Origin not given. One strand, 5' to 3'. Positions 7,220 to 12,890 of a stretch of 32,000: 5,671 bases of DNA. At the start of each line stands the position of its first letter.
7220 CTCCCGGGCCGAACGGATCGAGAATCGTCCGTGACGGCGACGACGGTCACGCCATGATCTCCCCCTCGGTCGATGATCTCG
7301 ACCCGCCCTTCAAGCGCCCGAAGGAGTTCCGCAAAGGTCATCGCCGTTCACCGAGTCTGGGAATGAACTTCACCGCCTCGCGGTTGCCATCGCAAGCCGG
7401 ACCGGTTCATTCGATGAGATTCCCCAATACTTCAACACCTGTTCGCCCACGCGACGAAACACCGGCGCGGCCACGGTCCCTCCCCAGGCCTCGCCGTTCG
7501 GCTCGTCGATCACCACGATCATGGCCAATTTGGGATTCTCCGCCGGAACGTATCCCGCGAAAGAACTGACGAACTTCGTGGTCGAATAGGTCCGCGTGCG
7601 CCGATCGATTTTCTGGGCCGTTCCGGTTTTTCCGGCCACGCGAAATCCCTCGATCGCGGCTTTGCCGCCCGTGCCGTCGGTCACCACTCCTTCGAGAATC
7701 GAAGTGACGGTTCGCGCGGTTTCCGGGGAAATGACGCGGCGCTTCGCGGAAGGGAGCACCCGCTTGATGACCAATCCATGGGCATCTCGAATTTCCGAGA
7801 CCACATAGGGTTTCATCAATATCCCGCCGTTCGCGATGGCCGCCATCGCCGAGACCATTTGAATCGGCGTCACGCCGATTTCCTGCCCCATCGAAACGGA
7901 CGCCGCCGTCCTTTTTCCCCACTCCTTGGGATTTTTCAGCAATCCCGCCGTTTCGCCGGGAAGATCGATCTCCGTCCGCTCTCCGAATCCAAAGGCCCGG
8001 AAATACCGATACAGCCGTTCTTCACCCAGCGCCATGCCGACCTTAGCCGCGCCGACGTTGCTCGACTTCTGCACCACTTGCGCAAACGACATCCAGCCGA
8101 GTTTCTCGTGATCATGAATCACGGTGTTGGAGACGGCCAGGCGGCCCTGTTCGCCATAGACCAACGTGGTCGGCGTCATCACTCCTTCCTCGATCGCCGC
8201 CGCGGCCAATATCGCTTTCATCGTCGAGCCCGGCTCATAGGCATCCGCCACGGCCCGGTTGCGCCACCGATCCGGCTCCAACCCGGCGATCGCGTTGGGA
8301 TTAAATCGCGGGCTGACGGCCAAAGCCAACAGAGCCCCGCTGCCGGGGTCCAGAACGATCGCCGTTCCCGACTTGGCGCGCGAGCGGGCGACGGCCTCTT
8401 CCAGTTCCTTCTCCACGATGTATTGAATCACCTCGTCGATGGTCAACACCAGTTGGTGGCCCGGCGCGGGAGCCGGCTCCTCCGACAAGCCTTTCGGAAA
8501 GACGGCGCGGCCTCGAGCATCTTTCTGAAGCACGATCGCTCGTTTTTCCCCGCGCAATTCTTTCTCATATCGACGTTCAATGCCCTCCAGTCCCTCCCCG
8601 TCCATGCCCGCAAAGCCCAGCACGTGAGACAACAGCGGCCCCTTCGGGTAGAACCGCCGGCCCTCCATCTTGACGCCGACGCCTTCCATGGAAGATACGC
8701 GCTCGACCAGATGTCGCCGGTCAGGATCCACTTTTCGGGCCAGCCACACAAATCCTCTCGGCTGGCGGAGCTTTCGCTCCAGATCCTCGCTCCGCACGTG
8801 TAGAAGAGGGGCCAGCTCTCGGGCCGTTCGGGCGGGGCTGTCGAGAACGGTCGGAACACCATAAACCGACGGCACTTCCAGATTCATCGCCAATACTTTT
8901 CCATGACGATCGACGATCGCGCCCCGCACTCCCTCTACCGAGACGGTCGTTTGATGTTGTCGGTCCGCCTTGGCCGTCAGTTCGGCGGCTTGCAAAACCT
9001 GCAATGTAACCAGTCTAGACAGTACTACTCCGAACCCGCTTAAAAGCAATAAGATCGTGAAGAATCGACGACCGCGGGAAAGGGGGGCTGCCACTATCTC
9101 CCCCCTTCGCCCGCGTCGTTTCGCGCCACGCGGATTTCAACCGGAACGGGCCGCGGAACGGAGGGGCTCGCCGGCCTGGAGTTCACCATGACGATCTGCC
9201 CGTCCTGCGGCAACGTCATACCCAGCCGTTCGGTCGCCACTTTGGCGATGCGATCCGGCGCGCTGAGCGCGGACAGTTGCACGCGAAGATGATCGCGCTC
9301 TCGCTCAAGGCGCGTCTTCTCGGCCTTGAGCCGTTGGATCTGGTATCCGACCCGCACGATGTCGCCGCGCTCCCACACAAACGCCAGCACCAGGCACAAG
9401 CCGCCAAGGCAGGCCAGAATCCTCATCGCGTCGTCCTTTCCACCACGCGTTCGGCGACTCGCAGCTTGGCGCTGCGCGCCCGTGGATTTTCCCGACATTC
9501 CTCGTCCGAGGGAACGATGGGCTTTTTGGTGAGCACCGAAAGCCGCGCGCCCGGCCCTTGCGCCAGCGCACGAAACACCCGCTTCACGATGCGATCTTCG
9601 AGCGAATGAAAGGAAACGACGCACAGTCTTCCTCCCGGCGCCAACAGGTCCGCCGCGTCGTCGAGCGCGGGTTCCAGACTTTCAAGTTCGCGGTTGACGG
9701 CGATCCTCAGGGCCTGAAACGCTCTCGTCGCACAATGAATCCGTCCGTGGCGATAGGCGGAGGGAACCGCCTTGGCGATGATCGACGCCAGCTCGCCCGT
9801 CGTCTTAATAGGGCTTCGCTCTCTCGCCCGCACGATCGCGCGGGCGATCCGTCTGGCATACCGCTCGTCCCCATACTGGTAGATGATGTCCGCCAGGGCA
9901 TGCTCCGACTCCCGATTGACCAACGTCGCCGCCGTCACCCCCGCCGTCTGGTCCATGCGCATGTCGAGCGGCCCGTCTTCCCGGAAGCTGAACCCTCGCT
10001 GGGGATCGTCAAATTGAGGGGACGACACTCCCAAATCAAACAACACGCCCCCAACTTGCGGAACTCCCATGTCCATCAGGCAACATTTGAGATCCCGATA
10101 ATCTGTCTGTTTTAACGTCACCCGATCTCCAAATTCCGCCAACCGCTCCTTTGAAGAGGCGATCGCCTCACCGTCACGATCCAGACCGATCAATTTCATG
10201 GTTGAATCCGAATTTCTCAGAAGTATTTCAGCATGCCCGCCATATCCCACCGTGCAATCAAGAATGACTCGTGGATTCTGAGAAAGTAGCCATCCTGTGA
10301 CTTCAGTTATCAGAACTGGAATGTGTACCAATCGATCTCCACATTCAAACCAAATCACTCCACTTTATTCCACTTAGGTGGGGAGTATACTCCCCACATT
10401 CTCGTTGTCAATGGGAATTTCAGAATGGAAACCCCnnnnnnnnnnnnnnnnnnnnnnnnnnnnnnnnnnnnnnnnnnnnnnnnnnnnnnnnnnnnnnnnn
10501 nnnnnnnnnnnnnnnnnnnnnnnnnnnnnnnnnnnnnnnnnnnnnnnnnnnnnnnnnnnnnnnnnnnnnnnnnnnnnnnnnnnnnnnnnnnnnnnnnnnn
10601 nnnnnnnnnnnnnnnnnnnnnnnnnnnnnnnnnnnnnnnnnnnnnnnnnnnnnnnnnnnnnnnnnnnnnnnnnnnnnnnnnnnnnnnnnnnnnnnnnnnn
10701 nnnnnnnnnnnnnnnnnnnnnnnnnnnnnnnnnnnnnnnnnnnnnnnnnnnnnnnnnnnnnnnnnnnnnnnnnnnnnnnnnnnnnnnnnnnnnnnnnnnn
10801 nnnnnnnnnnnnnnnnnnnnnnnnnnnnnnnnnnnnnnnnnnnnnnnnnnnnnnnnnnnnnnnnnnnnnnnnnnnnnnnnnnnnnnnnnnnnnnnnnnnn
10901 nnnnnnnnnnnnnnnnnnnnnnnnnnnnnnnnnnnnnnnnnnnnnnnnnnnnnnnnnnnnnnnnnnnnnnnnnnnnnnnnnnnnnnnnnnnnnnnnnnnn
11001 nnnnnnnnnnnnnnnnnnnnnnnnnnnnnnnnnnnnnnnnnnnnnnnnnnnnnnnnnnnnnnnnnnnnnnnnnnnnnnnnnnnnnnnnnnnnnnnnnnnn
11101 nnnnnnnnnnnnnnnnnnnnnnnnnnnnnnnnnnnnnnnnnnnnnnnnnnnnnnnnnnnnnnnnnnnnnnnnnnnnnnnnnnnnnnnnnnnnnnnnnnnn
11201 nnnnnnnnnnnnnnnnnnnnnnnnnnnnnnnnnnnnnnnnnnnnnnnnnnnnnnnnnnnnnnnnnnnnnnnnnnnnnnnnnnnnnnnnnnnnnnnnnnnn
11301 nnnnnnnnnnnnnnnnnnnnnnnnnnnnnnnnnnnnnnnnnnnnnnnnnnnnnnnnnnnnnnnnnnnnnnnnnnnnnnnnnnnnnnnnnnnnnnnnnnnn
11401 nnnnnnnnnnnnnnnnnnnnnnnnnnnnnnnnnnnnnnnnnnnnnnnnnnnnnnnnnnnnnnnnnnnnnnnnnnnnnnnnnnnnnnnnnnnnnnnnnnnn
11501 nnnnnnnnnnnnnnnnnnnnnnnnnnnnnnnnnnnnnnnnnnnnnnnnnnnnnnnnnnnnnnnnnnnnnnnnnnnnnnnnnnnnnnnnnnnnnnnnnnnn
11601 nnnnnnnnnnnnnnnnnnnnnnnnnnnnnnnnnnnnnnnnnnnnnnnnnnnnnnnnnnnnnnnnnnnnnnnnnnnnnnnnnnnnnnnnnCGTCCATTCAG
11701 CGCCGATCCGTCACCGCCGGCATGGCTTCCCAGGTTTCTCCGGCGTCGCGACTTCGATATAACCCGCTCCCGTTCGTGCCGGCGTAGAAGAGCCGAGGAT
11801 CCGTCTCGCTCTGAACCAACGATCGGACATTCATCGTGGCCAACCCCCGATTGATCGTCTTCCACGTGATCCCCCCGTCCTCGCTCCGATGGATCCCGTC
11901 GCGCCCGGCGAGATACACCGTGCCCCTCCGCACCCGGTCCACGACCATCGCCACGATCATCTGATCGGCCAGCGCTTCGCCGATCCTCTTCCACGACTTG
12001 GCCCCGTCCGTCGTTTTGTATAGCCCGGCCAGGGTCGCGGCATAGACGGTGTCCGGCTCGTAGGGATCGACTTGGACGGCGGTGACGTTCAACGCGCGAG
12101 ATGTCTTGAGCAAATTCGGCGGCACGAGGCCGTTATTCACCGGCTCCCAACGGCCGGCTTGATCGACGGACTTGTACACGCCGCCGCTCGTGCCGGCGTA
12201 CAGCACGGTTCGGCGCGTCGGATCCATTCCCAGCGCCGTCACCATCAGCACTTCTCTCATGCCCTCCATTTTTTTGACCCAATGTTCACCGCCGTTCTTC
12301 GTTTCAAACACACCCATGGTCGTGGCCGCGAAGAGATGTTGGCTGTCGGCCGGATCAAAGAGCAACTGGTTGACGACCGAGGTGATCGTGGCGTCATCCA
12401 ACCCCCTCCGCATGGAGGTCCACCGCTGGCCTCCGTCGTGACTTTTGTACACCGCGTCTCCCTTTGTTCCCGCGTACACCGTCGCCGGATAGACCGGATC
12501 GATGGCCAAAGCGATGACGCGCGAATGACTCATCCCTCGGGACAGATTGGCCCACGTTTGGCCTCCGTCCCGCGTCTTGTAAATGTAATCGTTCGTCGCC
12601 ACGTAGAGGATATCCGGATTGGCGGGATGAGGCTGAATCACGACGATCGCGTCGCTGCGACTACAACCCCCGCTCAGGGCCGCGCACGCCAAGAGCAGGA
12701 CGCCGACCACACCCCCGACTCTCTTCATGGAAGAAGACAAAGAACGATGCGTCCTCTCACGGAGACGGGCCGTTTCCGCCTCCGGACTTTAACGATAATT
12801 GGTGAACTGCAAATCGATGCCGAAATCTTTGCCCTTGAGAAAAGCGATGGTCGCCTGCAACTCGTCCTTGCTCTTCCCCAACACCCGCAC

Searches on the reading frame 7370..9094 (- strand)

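Call 36: search_protein_families(library=pfam, proteins=[window:7370-9094:-], max_evalue=0.001)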
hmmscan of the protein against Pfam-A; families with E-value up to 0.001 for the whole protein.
window:7370-9094:- (574 aa): 4 families
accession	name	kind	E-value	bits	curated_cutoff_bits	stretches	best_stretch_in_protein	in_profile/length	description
PF00905.27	Transpeptidase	-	5.1e-82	275.9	22.1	1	243-549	1-297/299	Penicillin binding protein transpeptidase domain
PF03717.20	PBP_dimer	-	1.1e-18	68.7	24.4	1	54-197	3-175/180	Penicillin-binding Protein dimerisation domain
PF21922.1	PBP_dimer_2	-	0.00013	22.6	27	0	146-190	24-67/83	Penicillin binding protein A dimerisation domain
PF13354.11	Beta-lactamase2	-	0.00046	20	22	0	287-495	22-192/214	Beta-lactamase enzyme family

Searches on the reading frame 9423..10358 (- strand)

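Call 36: search_protein_families(library=pfam, proteins=[window:9423-10358:-], max_evalue=0.001)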
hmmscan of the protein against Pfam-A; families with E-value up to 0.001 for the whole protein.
window:9423-10358:- (311 aa): 3 families
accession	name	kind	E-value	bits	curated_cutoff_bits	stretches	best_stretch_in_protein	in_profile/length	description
PF01795.25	Methyltransf_5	-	2.8e-112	375.7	27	1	11-304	3-308/309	MraW methylase family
PF13649.12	Methyltransf_25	-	3.4e-05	24.9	27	1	32-91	1-59/97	Methyltransferase domain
PF13847.12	Methyltransf_31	-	0.00025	21.2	27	0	31-92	6-68/145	Methyltransferase domain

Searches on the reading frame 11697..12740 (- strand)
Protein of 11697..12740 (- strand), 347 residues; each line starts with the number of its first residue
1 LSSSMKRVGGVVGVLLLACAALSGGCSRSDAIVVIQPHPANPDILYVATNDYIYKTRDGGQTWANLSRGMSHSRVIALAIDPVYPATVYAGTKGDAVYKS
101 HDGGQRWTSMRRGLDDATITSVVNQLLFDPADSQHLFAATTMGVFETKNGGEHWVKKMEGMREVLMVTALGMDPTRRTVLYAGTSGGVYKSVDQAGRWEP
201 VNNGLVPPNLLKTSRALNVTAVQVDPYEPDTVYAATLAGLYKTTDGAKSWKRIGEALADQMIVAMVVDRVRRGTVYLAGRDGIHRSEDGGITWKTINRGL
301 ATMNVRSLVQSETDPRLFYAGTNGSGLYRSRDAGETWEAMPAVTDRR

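Call 36: search_protein_families(library=pfam, proteins=[window:11697-12740:-], max_evalue=0.001)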
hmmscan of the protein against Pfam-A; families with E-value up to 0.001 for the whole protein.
window:11697-12740:- (347 aa): 8 families
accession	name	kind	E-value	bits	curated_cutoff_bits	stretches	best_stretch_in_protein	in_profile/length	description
PF15902.12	Sortilin-Vps10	-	2.3e-22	79.9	33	2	53-162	3-117/446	Sortilin, neurotensin receptor 3,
PF02012.26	BNR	-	3.1e-09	35.9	27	0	328-338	1-11/12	BNR/Asp-box repeat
PF14870.12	PSII_BNR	-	2e-08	34.3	27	0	238-340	38-140/303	Photosynthesis system II assembly factor YCF48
PF19755.4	DUF6242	-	4.5e-07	30.4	29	0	250-337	130-217/217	Domain of unknown function (DUF6242)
PF13810.12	DUF4185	-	2.3e-06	27.5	39.5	0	321-343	123-145/309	Domain of unknown function (DUF4185)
PF15899.11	BNR_6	-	0.00017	21.8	27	0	283-296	1-14/14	BNR-Asp box repeat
PF23366.1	Beta-prop_HVO_0234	-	0.00018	21.6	27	0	116-251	141-259/274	HVO_0234-like, beta propeller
PF10647.15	Gmad1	-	0.0002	21.7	20.5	0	40-72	213-245/251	Lipoprotein LpqB beta-propeller domain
